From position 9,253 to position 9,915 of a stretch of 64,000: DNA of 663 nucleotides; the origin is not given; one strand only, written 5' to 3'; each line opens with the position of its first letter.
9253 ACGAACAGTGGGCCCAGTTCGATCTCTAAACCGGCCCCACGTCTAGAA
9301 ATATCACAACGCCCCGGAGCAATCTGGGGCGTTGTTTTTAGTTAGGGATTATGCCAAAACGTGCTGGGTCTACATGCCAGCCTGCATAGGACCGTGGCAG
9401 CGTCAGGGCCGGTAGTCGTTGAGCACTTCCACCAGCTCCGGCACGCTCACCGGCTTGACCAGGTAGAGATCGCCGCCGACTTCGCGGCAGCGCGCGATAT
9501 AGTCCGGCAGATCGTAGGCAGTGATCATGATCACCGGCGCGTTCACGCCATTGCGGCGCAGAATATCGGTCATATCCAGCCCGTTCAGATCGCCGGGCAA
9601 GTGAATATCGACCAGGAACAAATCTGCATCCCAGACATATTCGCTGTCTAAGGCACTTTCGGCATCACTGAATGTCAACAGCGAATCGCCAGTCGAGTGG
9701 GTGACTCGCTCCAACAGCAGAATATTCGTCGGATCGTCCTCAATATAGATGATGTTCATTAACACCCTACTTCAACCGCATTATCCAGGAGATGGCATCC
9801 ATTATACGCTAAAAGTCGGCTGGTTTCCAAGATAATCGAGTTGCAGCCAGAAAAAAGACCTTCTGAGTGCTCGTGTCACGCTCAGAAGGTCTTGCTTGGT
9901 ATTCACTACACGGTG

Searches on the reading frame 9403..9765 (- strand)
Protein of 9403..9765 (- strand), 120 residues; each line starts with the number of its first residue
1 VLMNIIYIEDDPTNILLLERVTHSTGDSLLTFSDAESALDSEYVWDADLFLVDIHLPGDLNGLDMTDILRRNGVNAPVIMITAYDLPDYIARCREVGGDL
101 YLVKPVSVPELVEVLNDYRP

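Call 11: search_protein_families(library=pfam, proteins=[window:9403-9765:-], max_evalue=0.001)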
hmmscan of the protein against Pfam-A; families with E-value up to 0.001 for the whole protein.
window:9403-9765:- (120 aa): 1 family
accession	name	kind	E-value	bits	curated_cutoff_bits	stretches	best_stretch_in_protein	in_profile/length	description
PF00072.30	Response_reg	-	5.4e-18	65.6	30.2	1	5-115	1-110/111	Response regulator receiver domain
